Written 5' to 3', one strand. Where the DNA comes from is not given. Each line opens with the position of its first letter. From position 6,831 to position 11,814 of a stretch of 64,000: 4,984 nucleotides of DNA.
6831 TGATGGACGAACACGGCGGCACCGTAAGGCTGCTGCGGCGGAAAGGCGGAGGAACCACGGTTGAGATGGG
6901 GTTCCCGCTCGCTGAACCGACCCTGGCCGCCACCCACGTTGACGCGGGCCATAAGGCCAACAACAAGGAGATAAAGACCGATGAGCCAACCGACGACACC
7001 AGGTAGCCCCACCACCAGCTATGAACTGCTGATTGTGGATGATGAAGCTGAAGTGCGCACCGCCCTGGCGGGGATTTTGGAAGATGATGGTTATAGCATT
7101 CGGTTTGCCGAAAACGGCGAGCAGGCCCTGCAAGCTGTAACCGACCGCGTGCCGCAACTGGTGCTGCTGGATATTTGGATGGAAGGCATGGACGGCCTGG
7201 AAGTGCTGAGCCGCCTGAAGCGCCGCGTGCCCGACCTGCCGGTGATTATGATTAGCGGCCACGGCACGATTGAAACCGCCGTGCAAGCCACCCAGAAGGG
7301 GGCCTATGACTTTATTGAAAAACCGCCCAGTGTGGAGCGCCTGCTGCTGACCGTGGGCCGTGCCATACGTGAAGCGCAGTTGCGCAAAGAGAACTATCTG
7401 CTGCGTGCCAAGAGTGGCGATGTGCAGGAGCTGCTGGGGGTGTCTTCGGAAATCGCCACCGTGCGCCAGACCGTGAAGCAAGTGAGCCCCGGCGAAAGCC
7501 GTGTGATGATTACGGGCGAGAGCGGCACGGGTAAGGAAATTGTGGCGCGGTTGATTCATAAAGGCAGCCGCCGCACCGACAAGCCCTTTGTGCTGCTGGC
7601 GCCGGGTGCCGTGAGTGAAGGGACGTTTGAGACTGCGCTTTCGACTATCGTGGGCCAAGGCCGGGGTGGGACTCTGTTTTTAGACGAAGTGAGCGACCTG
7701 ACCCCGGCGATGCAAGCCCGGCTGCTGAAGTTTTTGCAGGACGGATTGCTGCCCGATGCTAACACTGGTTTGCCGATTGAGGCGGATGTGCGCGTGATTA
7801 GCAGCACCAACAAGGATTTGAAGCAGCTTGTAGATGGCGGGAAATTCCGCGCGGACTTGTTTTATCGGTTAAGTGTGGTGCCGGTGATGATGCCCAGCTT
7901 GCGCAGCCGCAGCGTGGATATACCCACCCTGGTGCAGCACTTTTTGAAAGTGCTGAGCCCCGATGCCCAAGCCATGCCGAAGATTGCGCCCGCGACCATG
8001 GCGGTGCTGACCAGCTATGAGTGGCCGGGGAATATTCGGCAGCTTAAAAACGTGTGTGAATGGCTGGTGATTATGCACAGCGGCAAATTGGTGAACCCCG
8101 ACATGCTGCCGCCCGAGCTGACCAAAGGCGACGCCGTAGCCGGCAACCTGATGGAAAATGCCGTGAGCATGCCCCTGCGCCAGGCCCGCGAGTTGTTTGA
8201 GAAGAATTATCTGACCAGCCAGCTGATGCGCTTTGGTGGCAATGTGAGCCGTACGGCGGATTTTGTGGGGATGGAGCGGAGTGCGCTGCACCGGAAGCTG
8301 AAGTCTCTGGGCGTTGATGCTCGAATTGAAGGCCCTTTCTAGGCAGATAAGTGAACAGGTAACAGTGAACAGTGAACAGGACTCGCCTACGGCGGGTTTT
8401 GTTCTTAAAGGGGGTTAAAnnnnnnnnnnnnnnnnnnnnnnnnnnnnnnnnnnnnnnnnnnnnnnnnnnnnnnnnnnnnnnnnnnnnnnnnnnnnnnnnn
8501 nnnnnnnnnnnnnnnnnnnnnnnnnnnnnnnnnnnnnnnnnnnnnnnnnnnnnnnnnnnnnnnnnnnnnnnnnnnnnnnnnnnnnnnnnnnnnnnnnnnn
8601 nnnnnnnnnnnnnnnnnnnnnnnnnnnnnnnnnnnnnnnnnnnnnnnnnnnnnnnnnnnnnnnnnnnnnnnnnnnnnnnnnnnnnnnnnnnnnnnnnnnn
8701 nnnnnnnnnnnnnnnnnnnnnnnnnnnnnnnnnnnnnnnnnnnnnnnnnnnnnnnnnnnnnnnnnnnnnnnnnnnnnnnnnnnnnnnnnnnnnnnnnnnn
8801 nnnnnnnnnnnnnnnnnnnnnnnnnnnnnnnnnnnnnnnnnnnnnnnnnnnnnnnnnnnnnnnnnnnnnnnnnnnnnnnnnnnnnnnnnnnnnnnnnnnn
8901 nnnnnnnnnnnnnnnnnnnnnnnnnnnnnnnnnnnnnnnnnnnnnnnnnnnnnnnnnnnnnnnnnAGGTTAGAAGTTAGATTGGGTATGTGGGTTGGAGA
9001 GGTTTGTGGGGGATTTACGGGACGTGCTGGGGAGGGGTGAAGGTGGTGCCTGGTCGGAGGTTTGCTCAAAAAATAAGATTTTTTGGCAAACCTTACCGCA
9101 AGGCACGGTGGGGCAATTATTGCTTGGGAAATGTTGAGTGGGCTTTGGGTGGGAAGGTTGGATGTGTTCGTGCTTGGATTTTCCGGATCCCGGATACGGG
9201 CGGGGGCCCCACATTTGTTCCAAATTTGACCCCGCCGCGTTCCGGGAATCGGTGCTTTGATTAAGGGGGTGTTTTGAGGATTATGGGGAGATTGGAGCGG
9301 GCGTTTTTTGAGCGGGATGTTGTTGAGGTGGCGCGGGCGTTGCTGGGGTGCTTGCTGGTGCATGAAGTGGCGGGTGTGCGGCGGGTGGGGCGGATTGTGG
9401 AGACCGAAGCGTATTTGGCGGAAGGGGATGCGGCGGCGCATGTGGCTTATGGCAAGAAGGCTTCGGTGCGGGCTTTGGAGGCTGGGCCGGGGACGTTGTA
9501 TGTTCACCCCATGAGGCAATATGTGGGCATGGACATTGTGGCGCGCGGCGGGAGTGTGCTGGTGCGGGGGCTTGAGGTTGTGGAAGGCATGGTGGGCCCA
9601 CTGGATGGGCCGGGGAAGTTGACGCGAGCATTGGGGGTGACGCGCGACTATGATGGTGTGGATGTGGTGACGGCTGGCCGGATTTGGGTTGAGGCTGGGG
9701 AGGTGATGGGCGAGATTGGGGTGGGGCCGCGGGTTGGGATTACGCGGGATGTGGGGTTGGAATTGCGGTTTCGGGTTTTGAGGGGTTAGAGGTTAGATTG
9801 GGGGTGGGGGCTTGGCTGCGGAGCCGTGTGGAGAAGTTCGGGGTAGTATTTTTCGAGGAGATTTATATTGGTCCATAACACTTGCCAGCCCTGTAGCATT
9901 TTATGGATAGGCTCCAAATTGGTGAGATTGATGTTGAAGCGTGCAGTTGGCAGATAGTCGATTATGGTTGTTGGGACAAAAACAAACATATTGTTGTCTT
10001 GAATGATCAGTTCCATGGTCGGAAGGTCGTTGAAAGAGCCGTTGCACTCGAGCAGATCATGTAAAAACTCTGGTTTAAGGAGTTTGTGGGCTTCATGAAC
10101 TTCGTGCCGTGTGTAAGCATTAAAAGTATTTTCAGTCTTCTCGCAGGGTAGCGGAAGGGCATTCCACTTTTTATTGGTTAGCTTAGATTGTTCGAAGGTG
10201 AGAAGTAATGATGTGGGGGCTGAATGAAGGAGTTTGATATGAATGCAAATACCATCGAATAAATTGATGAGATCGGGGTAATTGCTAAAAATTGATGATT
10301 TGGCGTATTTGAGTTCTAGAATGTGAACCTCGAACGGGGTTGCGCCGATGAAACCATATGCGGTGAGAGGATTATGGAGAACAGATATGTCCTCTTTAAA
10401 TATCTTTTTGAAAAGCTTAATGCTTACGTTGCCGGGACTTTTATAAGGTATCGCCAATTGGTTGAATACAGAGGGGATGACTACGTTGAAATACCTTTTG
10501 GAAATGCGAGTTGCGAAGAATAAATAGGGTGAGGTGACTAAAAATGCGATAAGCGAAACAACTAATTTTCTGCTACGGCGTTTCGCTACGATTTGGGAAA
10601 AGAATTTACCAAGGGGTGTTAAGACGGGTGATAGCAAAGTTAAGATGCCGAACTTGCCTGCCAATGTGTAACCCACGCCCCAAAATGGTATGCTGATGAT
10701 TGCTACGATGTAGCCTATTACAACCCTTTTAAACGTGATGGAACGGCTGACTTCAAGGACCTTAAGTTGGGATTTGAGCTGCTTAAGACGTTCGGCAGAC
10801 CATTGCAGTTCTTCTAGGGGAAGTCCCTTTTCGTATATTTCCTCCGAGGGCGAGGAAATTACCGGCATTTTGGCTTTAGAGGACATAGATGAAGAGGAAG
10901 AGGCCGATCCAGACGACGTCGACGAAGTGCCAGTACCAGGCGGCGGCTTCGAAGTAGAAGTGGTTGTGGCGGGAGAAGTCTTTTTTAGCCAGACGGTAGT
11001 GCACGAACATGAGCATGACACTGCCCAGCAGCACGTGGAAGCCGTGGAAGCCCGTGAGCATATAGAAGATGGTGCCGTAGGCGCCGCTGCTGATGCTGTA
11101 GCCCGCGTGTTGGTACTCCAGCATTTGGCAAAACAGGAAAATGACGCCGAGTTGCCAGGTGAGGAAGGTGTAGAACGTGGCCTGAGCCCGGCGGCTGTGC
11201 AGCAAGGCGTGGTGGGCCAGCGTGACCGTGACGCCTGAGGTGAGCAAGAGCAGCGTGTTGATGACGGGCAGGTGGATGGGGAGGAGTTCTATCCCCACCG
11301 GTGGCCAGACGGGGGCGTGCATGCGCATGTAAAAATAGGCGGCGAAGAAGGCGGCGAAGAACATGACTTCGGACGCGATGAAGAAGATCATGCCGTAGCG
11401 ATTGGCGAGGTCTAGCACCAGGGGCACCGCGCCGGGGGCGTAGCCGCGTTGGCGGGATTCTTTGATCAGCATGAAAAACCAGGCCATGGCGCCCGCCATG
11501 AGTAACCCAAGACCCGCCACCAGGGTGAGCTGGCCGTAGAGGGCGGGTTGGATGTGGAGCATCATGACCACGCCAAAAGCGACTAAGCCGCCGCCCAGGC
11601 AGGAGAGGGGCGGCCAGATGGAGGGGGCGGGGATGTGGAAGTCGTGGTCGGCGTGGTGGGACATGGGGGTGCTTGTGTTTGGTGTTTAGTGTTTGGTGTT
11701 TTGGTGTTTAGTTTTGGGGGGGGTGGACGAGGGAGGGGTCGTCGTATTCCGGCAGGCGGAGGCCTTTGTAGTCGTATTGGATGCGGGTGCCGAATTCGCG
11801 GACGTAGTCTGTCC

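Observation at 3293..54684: Strand-locked heptanucleotide tandem arrays (GTGAACA / GTTAGAR / GTGTTTR) anchored on stop codons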

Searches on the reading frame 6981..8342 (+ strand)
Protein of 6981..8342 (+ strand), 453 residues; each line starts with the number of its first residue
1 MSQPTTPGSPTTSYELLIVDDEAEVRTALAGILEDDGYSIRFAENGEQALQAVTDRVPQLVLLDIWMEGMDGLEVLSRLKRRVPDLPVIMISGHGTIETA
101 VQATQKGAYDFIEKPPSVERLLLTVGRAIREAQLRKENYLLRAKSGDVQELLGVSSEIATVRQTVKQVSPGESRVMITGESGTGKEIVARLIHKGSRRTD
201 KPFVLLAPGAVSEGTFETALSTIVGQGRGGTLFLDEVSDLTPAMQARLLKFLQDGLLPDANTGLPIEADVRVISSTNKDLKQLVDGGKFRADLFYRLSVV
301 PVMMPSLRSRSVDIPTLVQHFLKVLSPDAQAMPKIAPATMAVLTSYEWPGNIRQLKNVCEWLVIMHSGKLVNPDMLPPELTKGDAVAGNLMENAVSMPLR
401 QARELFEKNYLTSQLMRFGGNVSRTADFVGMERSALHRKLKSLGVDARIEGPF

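Call 45: find_homologous_proteins(query=window:6981-8342:+, max_evalue=1e-100)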
Query window:6981-8342:+ (453 aa): 6360 proteins with E <= 1e-100 among 8000 candidates; the best 120 are listed.
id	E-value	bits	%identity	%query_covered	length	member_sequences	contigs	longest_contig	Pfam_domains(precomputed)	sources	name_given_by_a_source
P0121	2.2e-272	922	92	100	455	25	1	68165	PF00158.33,PF25601.2,PF02954.26,PF14532.13,PF00072.31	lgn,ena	-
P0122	2.8e-266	902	93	98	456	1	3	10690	PF00158.33,PF25601.2,PF02954.26,PF14532.13,PF00072.31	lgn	-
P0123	5.1e-265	897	93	98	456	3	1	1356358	PF00158.33,PF25601.2,PF02954.26,PF14532.13,PF00072.31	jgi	jgi:two-component system nitrogen regulation response regulator NtrX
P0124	6.2e-261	884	90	97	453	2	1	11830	PF00158.33,PF25601.2,PF02954.26,PF14532.13,PF00072.31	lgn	-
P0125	7.7e-260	880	92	96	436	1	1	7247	PF00158.33,PF25601.2,PF02954.26,PF14532.13,PF00072.31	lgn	-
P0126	1.3e-257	873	91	96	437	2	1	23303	PF00158.33,PF25601.2,PF02954.26,PF14532.13,PF00072.31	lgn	-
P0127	8.0e-257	870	89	96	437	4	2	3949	PF00158.33,PF25601.2,PF02954.26,PF14532.13,PF00072.31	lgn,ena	-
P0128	2.4e-251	852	89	95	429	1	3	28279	PF00158.33,PF25601.2,PF02954.26,PF14532.13,PF00072.31,PF13191.13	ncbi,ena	-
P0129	6.4e-251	851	86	99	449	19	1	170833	PF00158.33,PF25601.2,PF02954.26,PF14532.13,PF00072.31,PF13191.13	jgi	jgi:two-component system nitrogen regulation response regulator NtrX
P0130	2.8e-246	836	84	99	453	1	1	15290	PF00158.33,PF25601.2,PF02954.26,PF14532.13,PF00072.31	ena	-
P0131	9.2e-246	834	82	100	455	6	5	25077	PF00158.33,PF25601.2,PF02954.26,PF14532.13,PF00072.31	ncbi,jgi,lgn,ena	-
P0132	6.2e-242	821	82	98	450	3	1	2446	PF00158.33,PF25601.2,PF02954.26,PF14532.13,PF00072.31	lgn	-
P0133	1.2e-241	820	81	100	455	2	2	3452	PF00158.33,PF25601.2,PF02954.26,PF14532.13,PF00072.31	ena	-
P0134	2.5e-241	819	80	99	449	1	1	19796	PF00158.33,PF25601.2,PF02954.26,PF14532.13,PF00072.31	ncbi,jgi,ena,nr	ncbi:MAG: sigma-54-dependent Fis family transcriptional regulator [Alphaproteobacteria bacterium CG_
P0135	2.4e-239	813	79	99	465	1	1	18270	PF00158.33,PF25601.2,PF02954.26,PF14532.13,PF00072.31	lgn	-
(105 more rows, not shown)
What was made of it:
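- Tried and rejected: NtrX homologs were too conserved to separate array-bearing from array-free relatives (call 45).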

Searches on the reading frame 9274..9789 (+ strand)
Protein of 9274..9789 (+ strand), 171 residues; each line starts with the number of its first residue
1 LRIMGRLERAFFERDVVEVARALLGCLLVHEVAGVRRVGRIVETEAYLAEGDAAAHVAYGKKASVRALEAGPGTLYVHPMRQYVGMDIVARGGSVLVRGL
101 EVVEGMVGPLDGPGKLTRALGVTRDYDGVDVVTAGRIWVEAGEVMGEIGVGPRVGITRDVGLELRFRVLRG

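Call 38: search_protein_families(library=pfam, proteins=[window:9274-9789:+], max_evalue=0.01)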
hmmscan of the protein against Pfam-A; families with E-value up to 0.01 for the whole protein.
window:9274-9789:+ (171 aa): 1 family
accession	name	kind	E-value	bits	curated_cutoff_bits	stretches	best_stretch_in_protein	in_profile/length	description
PF02245.21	Pur_DNA_glyco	-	1.1e-34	119.8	27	1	11-168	2-177/181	Methylpurine-DNA glycosylase (MPG)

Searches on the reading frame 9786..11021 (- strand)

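Call 39: search_protein_families(library=pfam, proteins=[window:9786-11021:-], max_evalue=0.01)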
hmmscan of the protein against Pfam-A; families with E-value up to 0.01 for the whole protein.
window:9786-11021:- (411 aa): 1 family
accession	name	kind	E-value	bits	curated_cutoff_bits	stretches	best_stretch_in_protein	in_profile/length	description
PF11335.13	DUF3137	-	5e-05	23.6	26.1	1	254-363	2-107/139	Protein of unknown function (DUF3137)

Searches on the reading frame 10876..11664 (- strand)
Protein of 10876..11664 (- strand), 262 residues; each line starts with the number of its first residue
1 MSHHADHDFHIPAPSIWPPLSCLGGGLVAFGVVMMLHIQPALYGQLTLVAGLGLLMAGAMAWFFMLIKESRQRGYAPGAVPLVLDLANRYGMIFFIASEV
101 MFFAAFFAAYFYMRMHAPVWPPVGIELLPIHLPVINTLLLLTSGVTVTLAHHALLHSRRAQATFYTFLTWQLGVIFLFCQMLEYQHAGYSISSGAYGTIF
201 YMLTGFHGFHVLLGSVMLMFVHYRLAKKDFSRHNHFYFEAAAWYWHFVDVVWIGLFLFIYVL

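Call 39: search_protein_families(library=pfam, proteins=[window:10876-11664:-], max_evalue=0.01)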
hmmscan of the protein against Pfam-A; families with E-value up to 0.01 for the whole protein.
window:10876-11664:- (262 aa): 1 family
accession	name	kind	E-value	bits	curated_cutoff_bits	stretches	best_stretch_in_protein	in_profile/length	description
PF00510.24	COX3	-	1.5e-62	212.2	23.8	1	7-261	1-255/258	Cytochrome c oxidase subunit III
